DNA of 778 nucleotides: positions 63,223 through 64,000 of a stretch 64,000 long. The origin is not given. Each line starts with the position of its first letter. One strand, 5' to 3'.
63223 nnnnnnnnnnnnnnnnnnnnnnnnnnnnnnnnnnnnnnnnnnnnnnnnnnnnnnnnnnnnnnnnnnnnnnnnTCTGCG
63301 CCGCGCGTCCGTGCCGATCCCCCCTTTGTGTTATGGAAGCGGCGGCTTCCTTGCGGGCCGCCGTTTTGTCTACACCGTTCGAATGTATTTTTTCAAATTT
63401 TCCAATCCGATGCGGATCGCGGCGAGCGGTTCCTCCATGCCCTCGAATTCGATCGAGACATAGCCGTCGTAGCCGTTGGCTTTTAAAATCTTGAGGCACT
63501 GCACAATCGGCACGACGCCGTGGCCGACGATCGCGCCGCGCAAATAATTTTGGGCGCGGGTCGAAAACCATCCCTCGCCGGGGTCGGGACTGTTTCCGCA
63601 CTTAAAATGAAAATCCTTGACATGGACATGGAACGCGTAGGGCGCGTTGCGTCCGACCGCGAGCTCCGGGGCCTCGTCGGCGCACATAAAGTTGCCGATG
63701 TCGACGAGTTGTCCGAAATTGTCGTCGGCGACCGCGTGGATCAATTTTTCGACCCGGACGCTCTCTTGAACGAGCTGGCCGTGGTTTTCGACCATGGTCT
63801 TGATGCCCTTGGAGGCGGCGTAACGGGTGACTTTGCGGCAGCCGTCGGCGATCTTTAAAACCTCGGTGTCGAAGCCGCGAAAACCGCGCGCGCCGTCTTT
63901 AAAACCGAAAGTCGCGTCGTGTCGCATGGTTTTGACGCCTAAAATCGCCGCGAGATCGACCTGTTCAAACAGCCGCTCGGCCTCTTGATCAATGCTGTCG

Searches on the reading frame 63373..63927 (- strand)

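Call 19: search_protein_families(library=pfam, proteins=[window:63373-63927:-], max_evalue=0.00001)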
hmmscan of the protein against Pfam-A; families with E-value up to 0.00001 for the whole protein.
window:63373-63927:- (185 aa): 1 family
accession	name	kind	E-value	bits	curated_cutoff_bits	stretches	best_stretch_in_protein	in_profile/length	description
PF01261.30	AP_endonuc_2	-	7.5e-21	75.4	31.1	1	24-180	102-248/249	Xylose isomerase-like TIM barrel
